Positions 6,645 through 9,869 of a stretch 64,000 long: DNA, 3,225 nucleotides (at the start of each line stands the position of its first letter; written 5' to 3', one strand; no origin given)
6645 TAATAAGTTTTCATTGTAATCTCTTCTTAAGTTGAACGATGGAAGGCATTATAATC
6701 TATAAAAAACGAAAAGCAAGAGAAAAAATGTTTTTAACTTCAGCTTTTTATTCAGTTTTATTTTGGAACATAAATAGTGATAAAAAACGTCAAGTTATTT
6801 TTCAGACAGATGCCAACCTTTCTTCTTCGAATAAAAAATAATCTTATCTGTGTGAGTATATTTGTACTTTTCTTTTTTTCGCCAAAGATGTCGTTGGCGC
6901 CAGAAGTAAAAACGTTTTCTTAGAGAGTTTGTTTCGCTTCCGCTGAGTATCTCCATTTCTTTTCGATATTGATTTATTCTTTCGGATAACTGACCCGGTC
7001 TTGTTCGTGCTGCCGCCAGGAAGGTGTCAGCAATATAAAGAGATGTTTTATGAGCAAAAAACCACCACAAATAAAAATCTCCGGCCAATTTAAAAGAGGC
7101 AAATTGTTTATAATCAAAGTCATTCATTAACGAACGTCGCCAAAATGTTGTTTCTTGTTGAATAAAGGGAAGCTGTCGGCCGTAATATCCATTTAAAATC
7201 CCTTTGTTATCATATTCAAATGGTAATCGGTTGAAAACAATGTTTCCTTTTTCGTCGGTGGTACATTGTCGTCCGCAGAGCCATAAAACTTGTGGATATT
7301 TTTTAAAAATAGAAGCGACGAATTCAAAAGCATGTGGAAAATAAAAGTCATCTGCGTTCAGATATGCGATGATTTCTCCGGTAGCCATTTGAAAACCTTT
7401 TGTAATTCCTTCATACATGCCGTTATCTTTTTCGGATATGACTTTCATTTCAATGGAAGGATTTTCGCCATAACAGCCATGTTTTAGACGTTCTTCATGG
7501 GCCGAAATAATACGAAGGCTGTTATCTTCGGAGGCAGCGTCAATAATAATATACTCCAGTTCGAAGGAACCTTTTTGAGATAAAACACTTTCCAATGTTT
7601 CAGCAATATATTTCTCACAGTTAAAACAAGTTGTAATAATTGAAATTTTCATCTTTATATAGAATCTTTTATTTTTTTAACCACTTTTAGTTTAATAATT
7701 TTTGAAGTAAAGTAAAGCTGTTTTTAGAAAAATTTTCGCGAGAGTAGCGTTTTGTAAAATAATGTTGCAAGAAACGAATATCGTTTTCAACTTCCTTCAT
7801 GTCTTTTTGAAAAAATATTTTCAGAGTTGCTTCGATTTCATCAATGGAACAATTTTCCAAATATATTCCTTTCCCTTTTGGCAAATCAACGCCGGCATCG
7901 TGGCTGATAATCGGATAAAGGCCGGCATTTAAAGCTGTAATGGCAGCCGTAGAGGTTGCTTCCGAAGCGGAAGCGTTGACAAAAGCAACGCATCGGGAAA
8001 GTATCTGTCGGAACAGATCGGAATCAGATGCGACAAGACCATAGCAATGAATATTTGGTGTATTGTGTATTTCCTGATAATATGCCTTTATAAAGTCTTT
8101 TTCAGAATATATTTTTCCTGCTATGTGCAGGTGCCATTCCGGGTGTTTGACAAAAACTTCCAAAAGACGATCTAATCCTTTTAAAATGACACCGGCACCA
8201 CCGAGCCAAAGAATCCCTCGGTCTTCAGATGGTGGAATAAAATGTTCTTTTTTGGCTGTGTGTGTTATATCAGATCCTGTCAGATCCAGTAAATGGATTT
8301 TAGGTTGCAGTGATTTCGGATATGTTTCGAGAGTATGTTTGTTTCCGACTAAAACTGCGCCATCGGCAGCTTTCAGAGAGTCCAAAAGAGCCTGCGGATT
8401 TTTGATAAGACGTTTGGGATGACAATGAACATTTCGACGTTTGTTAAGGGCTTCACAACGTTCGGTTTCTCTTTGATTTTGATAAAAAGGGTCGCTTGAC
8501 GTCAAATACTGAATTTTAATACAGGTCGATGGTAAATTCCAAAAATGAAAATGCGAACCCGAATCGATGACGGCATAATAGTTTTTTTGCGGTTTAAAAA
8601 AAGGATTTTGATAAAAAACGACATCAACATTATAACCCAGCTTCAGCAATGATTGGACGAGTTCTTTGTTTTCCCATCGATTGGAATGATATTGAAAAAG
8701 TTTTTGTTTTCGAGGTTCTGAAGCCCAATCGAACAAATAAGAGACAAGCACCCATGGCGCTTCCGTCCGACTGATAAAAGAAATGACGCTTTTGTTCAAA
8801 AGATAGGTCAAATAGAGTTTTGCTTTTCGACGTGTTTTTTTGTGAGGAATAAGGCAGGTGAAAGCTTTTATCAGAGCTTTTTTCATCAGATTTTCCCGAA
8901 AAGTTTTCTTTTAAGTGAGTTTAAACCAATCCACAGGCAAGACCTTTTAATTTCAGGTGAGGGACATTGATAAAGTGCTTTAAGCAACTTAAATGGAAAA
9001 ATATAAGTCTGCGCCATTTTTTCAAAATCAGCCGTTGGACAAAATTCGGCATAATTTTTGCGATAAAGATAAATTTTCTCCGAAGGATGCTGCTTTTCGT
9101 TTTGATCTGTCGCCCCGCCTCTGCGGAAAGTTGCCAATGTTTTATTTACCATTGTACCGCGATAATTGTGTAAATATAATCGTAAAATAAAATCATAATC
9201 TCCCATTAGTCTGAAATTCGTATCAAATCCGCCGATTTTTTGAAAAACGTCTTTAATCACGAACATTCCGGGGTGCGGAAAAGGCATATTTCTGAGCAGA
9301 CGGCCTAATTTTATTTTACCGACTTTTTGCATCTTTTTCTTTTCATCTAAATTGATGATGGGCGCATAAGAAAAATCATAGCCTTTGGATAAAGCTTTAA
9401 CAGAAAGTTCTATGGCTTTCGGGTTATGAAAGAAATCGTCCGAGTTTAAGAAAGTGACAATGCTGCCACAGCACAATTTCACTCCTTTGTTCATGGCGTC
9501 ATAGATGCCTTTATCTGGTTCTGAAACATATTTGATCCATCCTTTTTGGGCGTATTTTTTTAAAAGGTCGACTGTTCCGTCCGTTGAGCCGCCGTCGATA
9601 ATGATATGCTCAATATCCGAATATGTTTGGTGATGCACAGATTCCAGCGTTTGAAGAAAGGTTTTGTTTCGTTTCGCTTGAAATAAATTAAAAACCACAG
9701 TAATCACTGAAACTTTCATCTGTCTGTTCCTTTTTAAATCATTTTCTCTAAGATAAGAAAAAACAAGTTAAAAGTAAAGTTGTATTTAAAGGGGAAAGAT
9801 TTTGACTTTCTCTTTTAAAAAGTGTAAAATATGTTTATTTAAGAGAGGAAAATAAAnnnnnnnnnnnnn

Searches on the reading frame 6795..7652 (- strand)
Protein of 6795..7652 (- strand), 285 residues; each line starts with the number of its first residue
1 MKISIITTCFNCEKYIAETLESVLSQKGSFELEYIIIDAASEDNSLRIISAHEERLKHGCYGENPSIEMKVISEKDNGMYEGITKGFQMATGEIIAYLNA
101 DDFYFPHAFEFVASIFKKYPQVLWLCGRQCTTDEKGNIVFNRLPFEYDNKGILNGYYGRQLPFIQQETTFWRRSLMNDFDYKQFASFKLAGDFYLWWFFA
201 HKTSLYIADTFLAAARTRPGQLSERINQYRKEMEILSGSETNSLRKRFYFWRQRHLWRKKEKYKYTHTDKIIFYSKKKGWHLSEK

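Call 13: search_protein_families(library=pfam, proteins=[window:6795-7652:-])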
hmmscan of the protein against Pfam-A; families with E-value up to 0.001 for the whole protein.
window:6795-7652:- (285 aa): 3 families
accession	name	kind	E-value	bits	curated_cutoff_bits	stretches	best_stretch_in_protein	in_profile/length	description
PF00535.33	Glycos_transf_2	-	2.4e-22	80.1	23.3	1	4-174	1-162/168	Glycosyl transferase family 2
PF13641.12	Glyco_tranf_2_3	-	1.6e-05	25.4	27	1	3-196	3-191/230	Glycosyltransferase like family 2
PF10111.15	Glyco_tranf_2_2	-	0.00029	20.8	27.3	1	13-116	12-106/276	Glycosyltransferase like family 2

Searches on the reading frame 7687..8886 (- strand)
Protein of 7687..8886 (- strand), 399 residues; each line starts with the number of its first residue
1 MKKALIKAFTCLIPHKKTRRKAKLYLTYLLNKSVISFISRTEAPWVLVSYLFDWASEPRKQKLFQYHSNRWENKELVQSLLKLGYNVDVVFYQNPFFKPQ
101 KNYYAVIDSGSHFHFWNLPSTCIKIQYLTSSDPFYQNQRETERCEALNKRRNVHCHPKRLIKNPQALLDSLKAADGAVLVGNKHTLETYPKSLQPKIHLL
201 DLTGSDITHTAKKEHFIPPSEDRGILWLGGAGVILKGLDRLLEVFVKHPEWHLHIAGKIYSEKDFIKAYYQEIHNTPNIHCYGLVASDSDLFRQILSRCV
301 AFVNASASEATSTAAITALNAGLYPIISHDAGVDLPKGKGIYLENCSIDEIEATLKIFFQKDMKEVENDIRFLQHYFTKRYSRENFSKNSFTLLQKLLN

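Call 13: search_protein_families(library=pfam, proteins=[window:7687-8886:-])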
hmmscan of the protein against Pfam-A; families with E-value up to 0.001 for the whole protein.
window:7687-8886:- (399 aa): 2 families
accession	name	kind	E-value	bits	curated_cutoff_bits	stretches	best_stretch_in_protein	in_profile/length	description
PF00534.26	Glycos_transf_1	-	7.3e-08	32.6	26.4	1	230-333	22-127/172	Glycosyl transferases group 1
PF13692.12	Glyco_trans_1_4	-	1.2e-06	29.3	27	1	225-343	4-124/142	Glycosyl transferases group 1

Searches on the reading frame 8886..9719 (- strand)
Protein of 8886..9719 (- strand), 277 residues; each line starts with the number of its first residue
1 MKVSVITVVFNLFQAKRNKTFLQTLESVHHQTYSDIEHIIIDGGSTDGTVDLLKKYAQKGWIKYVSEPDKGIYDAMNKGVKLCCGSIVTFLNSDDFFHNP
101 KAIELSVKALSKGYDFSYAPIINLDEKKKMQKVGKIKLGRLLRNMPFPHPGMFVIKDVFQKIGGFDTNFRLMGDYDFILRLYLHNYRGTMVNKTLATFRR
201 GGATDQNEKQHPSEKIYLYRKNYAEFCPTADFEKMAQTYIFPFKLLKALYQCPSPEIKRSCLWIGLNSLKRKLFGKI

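Call 13: search_protein_families(library=pfam, proteins=[window:8886-9719:-])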
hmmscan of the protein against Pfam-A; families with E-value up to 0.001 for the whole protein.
window:8886-9719:- (277 aa): 3 families
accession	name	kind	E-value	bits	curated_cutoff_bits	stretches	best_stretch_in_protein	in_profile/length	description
PF00535.33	Glycos_transf_2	-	5.1e-22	79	23.3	1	4-123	1-117/168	Glycosyl transferase family 2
PF10111.15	Glyco_tranf_2_2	-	8.8e-11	42.2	27.3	1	8-98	2-95/276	Glycosyltransferase like family 2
PF13632.12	Glyco_trans_2_3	-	0.00089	19.6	27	0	145-194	70-119/198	Glycosyl transferase family group 2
